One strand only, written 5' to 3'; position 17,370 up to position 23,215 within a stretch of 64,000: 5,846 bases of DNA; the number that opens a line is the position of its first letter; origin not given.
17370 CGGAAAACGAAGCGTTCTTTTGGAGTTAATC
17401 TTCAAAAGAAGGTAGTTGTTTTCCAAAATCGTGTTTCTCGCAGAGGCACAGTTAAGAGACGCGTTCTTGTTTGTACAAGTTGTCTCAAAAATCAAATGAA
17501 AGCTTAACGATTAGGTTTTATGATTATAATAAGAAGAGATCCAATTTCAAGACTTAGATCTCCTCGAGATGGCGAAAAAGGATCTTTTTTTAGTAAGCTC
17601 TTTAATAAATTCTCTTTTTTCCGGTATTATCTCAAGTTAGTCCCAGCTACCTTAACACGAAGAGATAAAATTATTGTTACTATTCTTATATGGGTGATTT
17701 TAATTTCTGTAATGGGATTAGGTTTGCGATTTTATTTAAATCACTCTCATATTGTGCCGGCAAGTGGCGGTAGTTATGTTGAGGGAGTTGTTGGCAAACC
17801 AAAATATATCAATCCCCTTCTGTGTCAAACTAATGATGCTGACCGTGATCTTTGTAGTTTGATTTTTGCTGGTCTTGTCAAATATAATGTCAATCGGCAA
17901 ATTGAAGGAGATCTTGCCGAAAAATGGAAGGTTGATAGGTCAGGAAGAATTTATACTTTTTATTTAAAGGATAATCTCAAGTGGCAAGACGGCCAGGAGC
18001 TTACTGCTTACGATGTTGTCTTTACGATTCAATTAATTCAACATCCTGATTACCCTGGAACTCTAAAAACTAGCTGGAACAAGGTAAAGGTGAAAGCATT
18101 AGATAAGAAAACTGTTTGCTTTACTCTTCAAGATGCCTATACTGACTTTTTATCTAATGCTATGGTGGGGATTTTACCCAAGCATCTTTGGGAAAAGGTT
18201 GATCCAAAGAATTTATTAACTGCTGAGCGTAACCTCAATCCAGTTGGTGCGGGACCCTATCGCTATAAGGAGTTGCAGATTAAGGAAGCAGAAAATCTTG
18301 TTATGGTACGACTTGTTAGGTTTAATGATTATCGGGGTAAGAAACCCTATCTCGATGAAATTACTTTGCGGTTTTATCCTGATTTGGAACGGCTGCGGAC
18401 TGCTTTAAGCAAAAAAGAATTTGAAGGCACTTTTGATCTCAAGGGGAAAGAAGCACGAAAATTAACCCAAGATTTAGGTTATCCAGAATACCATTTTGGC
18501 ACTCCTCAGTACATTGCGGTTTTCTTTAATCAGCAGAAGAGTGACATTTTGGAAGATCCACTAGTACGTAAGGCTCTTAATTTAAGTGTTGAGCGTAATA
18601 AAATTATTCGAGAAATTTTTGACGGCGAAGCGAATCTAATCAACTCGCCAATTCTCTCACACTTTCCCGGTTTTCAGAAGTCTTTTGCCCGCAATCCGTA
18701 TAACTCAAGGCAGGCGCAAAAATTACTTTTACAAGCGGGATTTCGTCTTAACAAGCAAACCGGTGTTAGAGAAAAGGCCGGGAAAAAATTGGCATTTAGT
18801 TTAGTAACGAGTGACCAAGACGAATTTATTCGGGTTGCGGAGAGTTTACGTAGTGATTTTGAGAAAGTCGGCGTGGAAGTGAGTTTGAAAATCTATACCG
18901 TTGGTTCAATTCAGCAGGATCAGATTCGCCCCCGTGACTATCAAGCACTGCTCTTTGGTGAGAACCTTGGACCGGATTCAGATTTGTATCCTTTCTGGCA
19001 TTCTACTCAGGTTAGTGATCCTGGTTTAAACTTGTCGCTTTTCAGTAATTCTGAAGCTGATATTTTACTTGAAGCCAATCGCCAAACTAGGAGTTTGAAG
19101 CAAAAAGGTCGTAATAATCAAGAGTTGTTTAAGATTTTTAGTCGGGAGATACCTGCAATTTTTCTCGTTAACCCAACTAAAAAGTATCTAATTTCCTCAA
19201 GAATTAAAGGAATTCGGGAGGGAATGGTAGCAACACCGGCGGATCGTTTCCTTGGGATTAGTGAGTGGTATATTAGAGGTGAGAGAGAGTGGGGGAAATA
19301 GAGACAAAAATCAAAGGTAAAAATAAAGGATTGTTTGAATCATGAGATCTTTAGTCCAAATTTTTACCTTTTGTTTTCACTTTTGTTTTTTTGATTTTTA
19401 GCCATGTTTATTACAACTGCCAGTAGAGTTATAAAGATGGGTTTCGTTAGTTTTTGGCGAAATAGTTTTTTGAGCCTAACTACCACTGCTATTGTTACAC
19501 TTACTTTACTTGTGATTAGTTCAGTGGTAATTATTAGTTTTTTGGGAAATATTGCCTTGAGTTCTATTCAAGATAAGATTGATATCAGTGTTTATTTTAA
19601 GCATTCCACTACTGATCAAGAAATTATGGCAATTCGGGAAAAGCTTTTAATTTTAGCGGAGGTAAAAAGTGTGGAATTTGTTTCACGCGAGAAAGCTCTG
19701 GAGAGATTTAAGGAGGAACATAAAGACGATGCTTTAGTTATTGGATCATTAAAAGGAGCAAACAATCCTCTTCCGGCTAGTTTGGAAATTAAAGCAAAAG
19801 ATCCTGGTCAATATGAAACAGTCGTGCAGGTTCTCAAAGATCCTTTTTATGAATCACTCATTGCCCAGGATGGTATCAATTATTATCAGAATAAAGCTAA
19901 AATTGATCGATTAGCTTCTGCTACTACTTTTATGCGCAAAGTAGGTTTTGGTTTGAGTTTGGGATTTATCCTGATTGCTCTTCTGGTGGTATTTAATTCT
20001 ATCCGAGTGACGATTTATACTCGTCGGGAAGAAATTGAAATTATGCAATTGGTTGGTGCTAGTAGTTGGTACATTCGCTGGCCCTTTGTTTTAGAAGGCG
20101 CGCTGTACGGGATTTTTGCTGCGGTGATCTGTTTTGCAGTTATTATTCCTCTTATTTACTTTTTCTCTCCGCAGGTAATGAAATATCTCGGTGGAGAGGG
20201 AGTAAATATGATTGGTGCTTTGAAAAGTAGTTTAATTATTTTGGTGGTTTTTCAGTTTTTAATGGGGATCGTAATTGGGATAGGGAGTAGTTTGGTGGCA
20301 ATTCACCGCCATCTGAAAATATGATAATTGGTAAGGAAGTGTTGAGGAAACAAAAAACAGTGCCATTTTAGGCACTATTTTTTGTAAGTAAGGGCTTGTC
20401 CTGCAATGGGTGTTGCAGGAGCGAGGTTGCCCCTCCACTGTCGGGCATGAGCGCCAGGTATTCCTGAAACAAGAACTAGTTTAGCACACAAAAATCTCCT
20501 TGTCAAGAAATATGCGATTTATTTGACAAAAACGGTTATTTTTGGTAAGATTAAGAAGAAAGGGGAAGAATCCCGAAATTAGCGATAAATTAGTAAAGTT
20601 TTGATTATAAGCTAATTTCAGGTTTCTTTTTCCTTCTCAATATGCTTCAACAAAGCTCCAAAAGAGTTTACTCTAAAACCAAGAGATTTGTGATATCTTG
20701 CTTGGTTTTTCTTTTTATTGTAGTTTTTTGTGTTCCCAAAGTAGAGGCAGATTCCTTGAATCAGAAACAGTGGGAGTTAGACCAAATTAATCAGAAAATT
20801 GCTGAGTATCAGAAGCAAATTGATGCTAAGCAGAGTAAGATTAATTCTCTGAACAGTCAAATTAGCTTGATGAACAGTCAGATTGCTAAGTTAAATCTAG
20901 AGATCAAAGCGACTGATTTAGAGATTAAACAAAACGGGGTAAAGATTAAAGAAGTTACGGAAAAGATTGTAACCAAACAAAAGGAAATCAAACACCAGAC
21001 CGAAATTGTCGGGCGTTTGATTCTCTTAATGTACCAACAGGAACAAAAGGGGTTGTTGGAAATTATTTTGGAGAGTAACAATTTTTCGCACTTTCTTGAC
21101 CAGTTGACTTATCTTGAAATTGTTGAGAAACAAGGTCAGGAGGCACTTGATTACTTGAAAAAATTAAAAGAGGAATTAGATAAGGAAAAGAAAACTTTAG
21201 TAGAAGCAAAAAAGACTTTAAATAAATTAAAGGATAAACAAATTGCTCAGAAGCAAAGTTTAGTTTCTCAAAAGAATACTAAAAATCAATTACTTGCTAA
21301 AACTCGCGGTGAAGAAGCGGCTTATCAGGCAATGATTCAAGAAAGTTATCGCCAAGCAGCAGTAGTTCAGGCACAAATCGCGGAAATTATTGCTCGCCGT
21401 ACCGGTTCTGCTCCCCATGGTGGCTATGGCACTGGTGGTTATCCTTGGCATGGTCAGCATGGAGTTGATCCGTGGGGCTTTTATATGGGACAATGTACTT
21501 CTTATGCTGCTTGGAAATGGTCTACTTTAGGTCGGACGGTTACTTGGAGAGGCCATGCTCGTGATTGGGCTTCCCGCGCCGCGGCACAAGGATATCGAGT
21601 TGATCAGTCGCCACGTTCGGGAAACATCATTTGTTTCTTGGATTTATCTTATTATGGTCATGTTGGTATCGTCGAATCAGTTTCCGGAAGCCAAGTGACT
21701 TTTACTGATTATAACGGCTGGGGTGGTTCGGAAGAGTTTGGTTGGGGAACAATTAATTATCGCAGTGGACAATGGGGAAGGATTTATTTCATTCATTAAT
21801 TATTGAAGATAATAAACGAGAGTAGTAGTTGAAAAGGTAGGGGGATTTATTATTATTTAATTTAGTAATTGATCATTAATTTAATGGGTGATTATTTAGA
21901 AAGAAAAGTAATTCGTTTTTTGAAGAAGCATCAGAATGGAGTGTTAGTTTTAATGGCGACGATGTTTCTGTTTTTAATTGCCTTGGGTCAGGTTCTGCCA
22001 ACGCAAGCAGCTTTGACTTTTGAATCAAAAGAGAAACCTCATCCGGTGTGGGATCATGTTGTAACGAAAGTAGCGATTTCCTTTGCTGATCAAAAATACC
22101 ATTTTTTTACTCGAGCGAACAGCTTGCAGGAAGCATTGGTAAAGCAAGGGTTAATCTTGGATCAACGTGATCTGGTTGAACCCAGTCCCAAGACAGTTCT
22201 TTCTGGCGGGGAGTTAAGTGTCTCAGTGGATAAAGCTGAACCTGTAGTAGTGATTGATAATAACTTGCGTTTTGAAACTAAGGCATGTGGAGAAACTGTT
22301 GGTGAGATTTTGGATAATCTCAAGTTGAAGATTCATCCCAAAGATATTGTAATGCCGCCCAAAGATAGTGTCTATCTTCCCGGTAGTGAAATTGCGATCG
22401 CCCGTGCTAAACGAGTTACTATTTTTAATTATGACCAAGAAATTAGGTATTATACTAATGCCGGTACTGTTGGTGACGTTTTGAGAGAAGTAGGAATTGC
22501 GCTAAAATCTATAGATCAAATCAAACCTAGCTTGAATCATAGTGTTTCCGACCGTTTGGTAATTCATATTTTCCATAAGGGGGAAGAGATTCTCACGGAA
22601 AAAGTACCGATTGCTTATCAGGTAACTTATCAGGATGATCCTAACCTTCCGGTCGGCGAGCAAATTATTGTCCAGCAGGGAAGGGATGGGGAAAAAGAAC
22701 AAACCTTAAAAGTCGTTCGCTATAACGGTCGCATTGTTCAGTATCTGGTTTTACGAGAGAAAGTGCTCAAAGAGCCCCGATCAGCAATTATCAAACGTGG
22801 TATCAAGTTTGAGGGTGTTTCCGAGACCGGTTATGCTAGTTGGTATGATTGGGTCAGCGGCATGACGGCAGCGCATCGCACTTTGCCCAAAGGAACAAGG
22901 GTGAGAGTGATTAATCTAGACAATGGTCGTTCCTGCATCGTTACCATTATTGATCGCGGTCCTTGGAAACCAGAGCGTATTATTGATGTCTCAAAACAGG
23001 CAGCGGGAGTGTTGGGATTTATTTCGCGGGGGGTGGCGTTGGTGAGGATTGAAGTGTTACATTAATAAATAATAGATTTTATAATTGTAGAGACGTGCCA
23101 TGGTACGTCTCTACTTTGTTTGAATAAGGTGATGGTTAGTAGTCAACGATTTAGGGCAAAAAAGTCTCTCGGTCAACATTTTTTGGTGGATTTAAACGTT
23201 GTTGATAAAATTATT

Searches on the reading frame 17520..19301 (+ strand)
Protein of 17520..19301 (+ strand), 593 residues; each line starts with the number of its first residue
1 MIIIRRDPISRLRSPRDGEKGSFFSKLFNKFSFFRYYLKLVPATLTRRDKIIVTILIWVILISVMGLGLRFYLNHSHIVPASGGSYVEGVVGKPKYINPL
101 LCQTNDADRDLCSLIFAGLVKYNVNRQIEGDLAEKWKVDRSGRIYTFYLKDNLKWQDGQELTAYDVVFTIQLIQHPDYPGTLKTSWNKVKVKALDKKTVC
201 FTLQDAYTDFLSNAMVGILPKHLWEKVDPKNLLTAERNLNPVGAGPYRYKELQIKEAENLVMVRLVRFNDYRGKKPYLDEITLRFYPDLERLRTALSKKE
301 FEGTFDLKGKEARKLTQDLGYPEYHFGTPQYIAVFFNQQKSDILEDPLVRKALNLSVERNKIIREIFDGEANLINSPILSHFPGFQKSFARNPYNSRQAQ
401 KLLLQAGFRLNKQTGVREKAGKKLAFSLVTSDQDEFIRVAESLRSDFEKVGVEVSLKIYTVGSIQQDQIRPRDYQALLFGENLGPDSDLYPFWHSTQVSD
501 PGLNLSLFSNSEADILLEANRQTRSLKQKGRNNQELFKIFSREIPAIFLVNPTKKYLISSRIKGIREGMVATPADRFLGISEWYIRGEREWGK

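Call 53: search_protein_families(library=ncbifam, proteins=[window:17520-19301:+], max_evalue=0.00001)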
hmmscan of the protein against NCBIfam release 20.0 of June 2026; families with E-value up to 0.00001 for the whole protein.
window:17520-19301:+ (593 aa): 11 families
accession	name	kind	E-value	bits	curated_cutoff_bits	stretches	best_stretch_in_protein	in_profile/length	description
NF045467.1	Opp4A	equivalog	1.1e-46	159.2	650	1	81-567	32-543/556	oligopeptide ABC transporter substrate-binding protein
TIGR02294.1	nickel_nikA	equivalog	5e-42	144.1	393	1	113-484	33-402/501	nickel ABC transporter substrate-binding protein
NF045468.1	Opp5A_nikA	equivalog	3.2e-41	141.3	600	1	118-565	47-472/488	nickel ABC transporter substrate-binding protein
NF047575.1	opine_bind_CntA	exception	3.2e-31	108.5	800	1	113-467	63-420/535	staphylopine-dependent metal ABC transporter substrate-binding lipoprotein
NF043070.1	DppA_dipep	equivalog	1.8e-24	86.2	1005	1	91-549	36-503/535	dipeptide ABC transporter periplasmic-binding protein DppA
NF011942.0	PRK15413.1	equivalog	1e-19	70.6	594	1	115-561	58-489/512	glutathione ABC transporter substrate-binding protein GsiB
TIGR04028.1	SBP_KPN_01854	hypoth_equivalog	6.3e-18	64.6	468.5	1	339-473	262-396/509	TIGR04028 family ABC transporter substrate-binding protein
NF011689.0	PRK15109.1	equivalog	4.3e-16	58.7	560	1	128-564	79-522/547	ABC transporter substrate-binding protein SapA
NF011684.0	PRK15104.1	equivalog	7.4e-12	44.7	947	1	112-412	66-383/543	oligopeptide ABC transporter substrate-binding protein OppA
NF007287.0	PRK09755.1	equivalog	3.5e-11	42.6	1098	1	98-176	47-124/535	ABC transporter substrate-binding protein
NF010149.0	PRK13626.1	equivalog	5e-09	35.4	476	1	110-291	145-309/552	HTH-type transcriptional regulator SgrR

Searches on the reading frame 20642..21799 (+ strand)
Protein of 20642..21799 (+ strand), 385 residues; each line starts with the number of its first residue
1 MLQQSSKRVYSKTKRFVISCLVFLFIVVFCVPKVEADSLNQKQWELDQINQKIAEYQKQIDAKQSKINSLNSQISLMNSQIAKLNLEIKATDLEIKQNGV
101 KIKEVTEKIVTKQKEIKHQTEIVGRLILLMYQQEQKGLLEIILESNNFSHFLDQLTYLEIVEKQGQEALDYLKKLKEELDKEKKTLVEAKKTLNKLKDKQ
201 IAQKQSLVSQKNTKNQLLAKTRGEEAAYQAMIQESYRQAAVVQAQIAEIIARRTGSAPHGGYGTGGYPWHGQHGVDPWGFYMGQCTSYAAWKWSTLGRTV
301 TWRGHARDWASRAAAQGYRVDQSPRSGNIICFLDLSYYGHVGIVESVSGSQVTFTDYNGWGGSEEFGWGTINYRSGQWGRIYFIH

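Call 103: search_protein_families(library=pfam, proteins=[window:20642-21799:+], max_evalue=0.0001)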
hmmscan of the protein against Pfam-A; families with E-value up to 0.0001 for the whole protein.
window:20642-21799:+ (385 aa): 1 family
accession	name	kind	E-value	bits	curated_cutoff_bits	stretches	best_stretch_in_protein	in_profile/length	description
PF05257.22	CHAP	-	4.8e-17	62.7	26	1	276-358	2-81/81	CHAP domain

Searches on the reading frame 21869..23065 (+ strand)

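Call 103: search_protein_families(library=pfam, proteins=[window:21869-23065:+], max_evalue=0.0001)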
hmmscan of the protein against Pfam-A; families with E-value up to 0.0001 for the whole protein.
window:21869-23065:+ (398 aa): 3 families
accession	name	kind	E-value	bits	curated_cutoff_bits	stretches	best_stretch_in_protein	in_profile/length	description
PF07501.17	G5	-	4.9e-19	68.8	23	1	242-313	4-75/75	G5 domain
PF03990.20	DUF348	-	6.5e-17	61.4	24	1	190-223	8-41/41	G5-linked-Ubiquitin-like domain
PF03330.24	DPBB_1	-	1.6e-15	57.5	28.8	1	330-393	22-82/83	Lytic transglycolase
